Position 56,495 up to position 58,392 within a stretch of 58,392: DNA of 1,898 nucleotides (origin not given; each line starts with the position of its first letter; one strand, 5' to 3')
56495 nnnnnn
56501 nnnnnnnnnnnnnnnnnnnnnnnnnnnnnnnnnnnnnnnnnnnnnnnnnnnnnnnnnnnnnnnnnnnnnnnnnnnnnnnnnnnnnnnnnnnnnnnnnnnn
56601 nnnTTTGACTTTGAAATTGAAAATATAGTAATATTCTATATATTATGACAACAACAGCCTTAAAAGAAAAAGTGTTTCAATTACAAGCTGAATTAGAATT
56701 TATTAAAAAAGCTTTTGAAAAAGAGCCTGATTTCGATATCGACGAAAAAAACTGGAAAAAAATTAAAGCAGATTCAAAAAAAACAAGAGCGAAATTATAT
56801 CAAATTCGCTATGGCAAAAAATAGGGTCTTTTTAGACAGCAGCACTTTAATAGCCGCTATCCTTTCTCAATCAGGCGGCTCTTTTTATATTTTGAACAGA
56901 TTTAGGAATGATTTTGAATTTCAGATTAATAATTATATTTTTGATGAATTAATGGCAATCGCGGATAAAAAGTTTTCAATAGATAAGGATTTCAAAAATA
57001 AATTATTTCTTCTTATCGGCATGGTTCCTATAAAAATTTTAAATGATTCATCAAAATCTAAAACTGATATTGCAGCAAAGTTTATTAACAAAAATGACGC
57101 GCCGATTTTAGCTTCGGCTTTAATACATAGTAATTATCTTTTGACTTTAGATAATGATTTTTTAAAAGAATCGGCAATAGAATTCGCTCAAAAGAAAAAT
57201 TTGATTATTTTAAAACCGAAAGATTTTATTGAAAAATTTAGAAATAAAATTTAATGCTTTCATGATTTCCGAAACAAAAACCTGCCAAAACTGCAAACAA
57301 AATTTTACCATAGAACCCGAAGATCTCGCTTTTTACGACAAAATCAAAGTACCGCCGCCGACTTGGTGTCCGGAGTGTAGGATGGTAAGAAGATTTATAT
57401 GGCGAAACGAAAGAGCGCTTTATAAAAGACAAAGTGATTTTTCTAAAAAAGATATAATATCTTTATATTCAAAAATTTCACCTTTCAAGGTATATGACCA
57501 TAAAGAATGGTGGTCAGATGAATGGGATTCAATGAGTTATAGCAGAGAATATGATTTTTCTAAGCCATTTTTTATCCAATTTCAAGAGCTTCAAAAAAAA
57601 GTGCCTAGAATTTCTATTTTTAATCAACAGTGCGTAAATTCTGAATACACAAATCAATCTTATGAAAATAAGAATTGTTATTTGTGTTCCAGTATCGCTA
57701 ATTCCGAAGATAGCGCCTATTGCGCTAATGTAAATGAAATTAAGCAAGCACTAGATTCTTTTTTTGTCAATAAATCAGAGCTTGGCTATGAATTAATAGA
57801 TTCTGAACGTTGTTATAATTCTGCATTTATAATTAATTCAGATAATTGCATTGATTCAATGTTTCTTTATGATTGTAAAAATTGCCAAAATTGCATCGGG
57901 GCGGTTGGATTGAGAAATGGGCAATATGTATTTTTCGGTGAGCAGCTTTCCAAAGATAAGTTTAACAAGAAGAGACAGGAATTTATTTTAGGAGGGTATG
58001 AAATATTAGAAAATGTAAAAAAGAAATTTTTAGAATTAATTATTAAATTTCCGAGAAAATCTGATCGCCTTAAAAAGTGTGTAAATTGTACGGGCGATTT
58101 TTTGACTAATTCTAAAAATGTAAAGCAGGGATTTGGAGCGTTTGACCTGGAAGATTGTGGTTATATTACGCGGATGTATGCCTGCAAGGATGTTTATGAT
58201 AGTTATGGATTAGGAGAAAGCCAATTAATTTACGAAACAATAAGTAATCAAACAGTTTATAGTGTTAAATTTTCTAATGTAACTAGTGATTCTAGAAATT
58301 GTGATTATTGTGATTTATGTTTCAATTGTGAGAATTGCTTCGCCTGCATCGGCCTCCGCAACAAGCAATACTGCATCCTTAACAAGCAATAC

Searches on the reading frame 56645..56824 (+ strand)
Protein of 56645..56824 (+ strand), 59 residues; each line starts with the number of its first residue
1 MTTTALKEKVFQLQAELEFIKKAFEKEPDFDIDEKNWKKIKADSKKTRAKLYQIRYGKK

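Call 13: search_protein_families(library=ncbifam, proteins=[window:56645-56824:+], max_evalue=0.1)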
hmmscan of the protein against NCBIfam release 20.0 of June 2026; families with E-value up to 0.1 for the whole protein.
window:56645-56824:+ (59 aa): 1 family
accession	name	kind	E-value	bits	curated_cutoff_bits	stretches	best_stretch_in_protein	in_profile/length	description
TIGR03489.1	cas_csp1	equivalog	0.047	13.1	340.65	1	18-52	153-187/292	type I-PGING CRISPR-associated protein Cas7/Csp1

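Call 14: search_protein_families(library=pfam, proteins=[window:56645-56824:+], max_evalue=0.1)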
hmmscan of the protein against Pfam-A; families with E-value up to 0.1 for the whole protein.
window:56645-56824:+ (59 aa): 2 families
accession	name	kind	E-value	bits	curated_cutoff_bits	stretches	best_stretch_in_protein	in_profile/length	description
PF11461.13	RILP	-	0.033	15.2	24.8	1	5-49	14-60/69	Rab interacting lysosomal protein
PF16016.11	VASt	-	0.089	13.6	27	1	9-56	13-63/152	VAD1 Analog of StAR-related lipid transfer domain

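Call 87: search_protein_families(library=padloc, proteins=[window:56645-56824:+], max_evalue=0.01)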
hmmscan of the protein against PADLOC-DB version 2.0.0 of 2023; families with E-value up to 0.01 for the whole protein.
window:56645-56824:+ (59 aa): 0 families

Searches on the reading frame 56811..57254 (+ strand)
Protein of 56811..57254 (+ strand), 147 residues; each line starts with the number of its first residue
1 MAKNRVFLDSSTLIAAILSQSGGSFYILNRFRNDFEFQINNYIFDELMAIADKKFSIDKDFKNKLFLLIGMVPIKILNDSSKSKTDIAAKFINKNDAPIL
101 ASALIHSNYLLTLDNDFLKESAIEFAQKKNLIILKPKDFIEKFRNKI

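Call 13: search_protein_families(library=ncbifam, proteins=[window:56811-57254:+], max_evalue=0.1)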
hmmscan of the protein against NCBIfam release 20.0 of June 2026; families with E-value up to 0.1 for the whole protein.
window:56811-57254:+ (147 aa): 1 family
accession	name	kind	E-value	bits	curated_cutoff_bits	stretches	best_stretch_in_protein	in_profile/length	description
TIGR00305.1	TIGR00305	equivalog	0.002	18.4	29.15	1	5-118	1-113/115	putative toxin-antitoxin system toxin component, PIN family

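Call 14: search_protein_families(library=pfam, proteins=[window:56811-57254:+], max_evalue=0.1)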
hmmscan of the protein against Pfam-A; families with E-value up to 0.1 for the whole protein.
window:56811-57254:+ (147 aa): 4 families
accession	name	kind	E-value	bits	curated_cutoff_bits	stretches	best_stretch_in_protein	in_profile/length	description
PF01850.27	PIN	-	1.1e-05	26.4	23.6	1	6-118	1-115/120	PIN domain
PF10130.15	PIN_2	-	0.0014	19.3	22.4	1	9-119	3-117/133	PIN domain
PF13470.12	PIN_3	-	0.0019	19.5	27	1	5-115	1-114/115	PIN domain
PF18480.7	DUF5615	-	0.025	14.9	23.8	1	93-137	34-77/110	Domain of unknown function (DUF5615)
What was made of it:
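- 56811..57254 (+): PIN-domain toxin (VapC-like RNase candidate), 147 aa, overlapping the partner gene by 14 nt. Pfam PIN 1.1e-5, above the cut-off (call 14).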

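Call 67: find_homologous_proteins(query=window:56811-57251:+, max_evalue=0.00001)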
Query window:56811-57251:+ (147 aa): 135 proteins with E <= 0.00001 among 178 candidates; the best 120 are listed.
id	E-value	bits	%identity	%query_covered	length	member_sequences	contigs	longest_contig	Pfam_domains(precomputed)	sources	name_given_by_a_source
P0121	1.6e-84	299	100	100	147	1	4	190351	PF01850.28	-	-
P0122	8.7e-64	232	77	100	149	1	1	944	PF01850.28,PF13470.13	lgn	-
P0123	1.5e-58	215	70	98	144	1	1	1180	-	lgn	-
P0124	4.0e-58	213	70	99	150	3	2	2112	-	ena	-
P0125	4.5e-55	203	68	98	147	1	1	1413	-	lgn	-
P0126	2.2e-50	188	63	96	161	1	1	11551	PF01850.28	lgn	-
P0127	1.3e-48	182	64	99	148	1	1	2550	PF01850.28,PF10130.16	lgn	-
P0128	9.9e-48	180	61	100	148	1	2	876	-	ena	-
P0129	3.1e-46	175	60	99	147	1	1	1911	PF01850.28,PF13470.13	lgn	-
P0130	4.8e-45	171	59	99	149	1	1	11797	PF01850.28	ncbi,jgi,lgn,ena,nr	ncbi:putative toxin-antitoxin system toxin component, PIN family [Patescibacteria group bacterium]|n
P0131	5.2e-45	171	57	98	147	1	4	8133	PF01850.28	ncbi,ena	-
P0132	1.8e-44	169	58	99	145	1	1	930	PF01850.28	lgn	-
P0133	2.9e-44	168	57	98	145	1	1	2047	PF01850.28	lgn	-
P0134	3.3e-44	168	58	98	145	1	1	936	PF01850.28,PF13470.13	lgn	-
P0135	4.1e-44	168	60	98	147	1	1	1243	-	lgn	-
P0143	1.1e-41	160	53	98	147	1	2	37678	PF01850.28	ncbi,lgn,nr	ncbi:PIN domain-containing protein [Candidatus Azambacteria bacterium]|nr:PIN domain-containing prot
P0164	6.1e-38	148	53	99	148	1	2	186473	PF13470.13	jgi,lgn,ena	-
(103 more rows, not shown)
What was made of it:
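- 56811..57254 (+): 135 homologues, all Patescibacteria (call 67).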

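Call 68: find_encoding_contigs(protein=P0130, flank=4000, max_places=3)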
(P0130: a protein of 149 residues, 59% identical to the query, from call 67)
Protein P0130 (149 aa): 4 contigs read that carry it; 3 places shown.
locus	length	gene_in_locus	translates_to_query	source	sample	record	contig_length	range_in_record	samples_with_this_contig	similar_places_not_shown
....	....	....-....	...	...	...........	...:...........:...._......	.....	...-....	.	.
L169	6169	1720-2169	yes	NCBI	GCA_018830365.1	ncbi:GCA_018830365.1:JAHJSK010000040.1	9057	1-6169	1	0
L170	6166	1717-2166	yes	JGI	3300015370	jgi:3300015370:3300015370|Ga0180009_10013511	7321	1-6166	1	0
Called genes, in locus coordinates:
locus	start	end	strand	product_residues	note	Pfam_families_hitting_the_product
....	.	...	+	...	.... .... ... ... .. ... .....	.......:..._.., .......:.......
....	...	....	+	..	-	-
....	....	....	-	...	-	-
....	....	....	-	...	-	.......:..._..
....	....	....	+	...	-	-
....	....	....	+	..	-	-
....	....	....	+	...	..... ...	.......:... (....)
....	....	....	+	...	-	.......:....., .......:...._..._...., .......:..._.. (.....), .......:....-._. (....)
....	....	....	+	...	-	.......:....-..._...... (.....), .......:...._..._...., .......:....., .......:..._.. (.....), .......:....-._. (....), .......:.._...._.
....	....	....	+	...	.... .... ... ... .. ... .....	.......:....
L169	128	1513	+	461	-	-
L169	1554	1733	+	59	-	-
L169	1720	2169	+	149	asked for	PF01850:PIN (weak)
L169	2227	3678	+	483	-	PF01935:DUF87, PF10412:TrwB_AAD_bind, PF13401:AAA_22 (faint), PF12696:TraG-D_C (weak)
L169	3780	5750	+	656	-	PF02534:T4SS-DNA_transf (faint), PF01935:DUF87, PF10412:TrwB_AAD_bind, PF13401:AAA_22 (faint), PF12696:TraG-D_C (weak), PF23477:zf_Tbcl_2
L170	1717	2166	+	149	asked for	PF01850:PIN (weak)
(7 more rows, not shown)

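Call 69: find_encoding_contigs(protein=P0143, flank=4000, max_places=3)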
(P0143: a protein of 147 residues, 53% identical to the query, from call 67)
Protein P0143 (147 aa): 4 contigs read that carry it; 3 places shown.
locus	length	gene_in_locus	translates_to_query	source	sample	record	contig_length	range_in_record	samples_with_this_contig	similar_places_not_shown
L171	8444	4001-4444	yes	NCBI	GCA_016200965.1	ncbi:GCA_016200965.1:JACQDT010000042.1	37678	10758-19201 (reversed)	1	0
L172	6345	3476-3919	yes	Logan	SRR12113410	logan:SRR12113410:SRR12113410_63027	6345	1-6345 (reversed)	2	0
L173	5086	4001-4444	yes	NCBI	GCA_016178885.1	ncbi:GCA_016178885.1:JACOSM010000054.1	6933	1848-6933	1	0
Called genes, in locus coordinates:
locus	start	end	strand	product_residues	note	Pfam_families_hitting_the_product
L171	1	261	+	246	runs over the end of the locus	PF01978:TrmB, PF12802:MarR_2 (faint), PF09339:HTH_IclR (faint)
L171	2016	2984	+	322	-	-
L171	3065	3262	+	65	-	-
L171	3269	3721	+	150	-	-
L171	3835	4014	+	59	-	-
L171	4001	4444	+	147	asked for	PF01850:PIN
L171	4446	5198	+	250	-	PF01978:TrmB, PF24033:DUF7342 (weak)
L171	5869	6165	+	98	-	-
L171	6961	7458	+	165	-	-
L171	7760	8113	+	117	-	-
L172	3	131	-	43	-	?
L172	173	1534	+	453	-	-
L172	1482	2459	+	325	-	-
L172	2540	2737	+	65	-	-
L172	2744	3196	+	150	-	-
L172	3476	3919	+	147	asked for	PF01850:PIN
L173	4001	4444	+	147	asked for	PF01850:PIN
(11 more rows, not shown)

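Call 70: find_encoding_contigs(protein=P0164, flank=4000, max_places=3)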
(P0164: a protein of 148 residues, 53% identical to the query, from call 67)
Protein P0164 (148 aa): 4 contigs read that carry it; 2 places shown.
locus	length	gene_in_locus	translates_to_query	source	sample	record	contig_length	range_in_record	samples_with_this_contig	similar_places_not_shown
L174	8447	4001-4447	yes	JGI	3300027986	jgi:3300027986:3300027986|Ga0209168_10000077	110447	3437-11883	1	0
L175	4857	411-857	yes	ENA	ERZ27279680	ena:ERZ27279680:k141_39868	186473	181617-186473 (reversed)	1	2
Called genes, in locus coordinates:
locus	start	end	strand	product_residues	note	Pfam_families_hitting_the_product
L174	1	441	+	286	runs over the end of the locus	-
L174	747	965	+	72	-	-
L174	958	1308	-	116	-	PF22296:bAvd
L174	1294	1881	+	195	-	PF00078:RVT_1 (weak)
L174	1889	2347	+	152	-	PF00078:RVT_1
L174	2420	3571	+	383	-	PF00872:Transposase_mut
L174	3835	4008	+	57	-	-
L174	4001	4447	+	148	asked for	PF13470:PIN_3 (weak)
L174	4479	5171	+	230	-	-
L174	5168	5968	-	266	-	PF18730:HEPN_Cthe2314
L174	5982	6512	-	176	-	-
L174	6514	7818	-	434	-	-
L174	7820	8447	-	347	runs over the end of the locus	-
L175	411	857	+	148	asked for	PF13470:PIN_3 (weak)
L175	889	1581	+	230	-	-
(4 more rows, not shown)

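Call 71: find_encoding_contigs(protein=P0126, flank=4000, max_places=3)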
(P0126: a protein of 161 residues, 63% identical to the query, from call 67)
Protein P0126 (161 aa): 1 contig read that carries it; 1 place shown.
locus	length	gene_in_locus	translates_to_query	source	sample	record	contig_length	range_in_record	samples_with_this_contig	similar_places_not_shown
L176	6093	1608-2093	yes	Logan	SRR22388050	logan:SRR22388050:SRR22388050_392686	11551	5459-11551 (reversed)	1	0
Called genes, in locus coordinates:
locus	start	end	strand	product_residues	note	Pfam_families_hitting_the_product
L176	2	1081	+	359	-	?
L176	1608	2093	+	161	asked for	PF01850:PIN (weak)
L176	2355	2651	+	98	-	-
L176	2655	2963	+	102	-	PF18765:Polbeta, PF01909:NTP_transf_2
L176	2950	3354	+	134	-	PF05168:HEPN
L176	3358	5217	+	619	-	-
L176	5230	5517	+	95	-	-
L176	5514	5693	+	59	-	-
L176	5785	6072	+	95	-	-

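Call 72: find_encoding_contigs(protein=P0124, flank=4000, max_places=3)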
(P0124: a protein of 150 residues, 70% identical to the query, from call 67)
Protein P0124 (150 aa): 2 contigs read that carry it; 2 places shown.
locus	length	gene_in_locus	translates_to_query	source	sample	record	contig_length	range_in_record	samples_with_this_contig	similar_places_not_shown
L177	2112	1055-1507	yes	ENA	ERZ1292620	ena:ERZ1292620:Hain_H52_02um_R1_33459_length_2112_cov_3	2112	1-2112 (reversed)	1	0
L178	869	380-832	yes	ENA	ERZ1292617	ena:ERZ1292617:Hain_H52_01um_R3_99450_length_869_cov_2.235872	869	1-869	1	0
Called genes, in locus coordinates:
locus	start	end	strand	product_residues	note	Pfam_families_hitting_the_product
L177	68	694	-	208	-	PF07963:N_methyl (weak)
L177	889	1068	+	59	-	-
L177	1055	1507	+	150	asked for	-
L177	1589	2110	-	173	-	?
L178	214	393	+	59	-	-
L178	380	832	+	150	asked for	-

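Call 73: find_encoding_contigs(protein=P0127, flank=4000, max_places=3)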
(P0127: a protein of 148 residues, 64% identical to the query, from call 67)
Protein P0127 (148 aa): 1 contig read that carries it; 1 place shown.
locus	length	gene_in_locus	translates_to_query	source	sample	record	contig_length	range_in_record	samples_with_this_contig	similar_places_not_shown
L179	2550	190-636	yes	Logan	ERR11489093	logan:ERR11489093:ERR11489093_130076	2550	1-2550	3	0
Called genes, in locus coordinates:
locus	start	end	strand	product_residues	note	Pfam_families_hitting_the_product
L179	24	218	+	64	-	-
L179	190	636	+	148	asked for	PF01850:PIN (weak), PF10130:PIN_2 (weak)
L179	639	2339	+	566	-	-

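Call 87: search_protein_families(library=padloc, proteins=[window:56811-57254:+], max_evalue=0.01)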
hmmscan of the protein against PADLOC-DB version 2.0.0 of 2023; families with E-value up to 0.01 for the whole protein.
window:56811-57254:+ (147 aa): 0 families

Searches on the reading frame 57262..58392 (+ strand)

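Call 13: search_protein_families(library=ncbifam, proteins=[window:57262-58392:+], max_evalue=0.1)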
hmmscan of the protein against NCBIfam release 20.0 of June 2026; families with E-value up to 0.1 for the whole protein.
window:57262-58392:+ (377 aa): 0 families

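Call 14: search_protein_families(library=pfam, proteins=[window:57262-58392:+], max_evalue=0.1)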
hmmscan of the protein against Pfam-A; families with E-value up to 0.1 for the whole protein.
window:57262-58392:+ (377 aa): 1 family
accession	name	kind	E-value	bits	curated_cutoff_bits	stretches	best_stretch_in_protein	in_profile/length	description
PF17577.7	ETM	-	0.0072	17.3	27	1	188-235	19-68/109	ECORI-T site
